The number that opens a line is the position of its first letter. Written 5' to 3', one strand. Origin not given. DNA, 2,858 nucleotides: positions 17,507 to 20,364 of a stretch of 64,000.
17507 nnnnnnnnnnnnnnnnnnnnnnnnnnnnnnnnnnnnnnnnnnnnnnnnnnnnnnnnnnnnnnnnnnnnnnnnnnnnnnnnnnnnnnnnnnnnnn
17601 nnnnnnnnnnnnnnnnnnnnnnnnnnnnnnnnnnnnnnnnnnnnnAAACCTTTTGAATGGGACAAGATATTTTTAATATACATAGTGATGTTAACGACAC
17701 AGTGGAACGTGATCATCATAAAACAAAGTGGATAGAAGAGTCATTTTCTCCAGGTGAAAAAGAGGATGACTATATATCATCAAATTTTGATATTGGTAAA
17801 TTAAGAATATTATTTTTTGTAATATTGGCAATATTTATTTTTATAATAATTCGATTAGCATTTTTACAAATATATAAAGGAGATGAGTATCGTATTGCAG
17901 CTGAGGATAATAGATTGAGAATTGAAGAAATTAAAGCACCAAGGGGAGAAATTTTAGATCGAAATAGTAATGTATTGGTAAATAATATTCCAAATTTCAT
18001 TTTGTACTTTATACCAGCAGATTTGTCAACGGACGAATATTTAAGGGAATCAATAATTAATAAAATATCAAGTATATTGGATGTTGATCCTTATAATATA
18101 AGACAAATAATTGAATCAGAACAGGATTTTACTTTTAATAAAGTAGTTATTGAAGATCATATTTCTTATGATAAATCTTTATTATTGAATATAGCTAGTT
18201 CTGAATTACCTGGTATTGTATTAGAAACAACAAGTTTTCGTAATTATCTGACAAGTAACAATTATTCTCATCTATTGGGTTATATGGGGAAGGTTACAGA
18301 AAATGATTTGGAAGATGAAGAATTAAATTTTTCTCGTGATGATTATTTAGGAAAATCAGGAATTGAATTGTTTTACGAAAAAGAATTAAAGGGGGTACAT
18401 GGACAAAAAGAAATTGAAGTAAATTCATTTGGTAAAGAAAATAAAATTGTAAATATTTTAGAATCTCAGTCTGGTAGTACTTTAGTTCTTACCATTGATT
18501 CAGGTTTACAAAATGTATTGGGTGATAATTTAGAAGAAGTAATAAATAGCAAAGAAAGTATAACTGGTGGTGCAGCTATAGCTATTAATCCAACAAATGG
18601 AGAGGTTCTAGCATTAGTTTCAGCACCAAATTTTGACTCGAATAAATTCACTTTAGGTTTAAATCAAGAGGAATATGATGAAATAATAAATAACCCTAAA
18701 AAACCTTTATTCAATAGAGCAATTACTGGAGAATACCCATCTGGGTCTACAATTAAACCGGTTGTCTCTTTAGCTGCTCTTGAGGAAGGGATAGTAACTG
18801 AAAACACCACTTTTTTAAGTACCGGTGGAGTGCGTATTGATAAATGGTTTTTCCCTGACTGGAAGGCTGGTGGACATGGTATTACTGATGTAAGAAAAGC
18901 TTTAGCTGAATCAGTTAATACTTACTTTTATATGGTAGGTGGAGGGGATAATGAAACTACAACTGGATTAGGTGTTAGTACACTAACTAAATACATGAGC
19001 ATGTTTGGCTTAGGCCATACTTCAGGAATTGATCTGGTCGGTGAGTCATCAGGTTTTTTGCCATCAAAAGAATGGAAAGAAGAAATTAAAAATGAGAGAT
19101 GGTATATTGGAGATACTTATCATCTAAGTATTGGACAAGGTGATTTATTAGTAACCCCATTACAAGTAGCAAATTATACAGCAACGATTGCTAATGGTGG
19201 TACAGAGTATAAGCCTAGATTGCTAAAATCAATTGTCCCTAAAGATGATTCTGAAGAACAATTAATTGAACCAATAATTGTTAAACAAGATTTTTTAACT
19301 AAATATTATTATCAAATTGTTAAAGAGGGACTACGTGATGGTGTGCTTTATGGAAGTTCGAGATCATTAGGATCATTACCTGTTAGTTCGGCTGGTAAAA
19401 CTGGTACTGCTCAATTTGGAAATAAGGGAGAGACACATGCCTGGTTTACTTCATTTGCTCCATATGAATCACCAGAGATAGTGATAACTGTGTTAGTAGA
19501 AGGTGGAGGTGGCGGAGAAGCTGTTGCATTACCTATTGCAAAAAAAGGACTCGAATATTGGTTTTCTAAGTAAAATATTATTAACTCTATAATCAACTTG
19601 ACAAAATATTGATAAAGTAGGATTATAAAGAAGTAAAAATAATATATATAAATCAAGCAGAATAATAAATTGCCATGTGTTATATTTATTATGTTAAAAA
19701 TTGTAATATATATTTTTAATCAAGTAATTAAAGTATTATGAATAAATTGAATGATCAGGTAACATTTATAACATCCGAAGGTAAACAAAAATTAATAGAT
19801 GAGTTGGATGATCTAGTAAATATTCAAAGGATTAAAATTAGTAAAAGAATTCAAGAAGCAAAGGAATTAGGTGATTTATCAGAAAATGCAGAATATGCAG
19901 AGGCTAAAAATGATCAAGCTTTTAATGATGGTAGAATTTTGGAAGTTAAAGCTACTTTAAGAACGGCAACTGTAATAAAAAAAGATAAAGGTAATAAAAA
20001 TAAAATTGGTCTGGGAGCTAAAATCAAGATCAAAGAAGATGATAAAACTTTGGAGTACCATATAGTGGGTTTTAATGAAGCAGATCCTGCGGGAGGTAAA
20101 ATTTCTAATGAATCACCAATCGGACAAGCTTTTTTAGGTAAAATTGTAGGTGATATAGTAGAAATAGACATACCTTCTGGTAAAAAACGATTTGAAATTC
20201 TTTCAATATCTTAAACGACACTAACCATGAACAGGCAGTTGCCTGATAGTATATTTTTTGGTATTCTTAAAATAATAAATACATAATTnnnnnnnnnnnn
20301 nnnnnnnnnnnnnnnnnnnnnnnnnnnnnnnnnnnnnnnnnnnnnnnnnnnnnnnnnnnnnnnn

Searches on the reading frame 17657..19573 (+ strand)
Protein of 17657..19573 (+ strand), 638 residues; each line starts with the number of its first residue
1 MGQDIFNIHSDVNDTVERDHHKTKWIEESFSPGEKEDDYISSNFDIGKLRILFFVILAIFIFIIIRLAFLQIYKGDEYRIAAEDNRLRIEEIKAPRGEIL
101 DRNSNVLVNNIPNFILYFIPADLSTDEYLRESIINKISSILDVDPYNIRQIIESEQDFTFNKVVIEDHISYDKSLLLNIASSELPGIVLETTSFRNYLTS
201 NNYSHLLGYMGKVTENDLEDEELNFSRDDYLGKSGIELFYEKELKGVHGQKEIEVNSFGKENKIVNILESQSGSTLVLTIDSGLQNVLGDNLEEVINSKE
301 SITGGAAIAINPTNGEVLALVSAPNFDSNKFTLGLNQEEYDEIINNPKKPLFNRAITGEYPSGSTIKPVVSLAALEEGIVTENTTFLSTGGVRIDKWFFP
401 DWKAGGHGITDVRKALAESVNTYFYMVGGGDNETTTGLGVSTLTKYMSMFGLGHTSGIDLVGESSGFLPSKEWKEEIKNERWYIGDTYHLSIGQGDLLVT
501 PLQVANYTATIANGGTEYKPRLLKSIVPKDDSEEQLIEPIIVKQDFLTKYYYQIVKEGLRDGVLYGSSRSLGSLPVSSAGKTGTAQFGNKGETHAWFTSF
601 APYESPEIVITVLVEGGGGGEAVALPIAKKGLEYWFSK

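Call 4: search_protein_families(library=pfam, proteins=[window:17657-19573:+])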
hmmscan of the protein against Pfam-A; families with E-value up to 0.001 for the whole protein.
window:17657-19573:+ (638 aa): 2 families
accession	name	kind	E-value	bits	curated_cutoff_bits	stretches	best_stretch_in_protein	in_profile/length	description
PF00905.27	Transpeptidase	-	9e-60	202.8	22.1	1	305-630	1-296/299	Penicillin binding protein transpeptidase domain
PF03717.20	PBP_dimer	-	3.9e-39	135.4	24.4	1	92-261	2-175/180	Penicillin-binding Protein dimerisation domain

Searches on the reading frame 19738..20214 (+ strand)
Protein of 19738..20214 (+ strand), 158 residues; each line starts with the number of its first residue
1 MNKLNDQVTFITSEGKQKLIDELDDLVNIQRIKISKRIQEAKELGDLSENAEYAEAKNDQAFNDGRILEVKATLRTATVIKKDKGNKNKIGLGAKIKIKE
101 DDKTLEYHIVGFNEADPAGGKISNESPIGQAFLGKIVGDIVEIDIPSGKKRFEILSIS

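Call 4: search_protein_families(library=pfam, proteins=[window:19738-20214:+])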
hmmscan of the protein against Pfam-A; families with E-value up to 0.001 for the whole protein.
window:19738-20214:+ (158 aa): 2 families
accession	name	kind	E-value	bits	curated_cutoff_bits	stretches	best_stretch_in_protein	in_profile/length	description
PF03449.20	GreA_GreB_N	-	5.4e-23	81.4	24.5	1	10-79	2-71/71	Transcription elongation factor, N-terminal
PF01272.25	GreA_GreB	-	6.6e-23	80.9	26.9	1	87-158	3-76/77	Transcription elongation factor, GreA/GreB, C-term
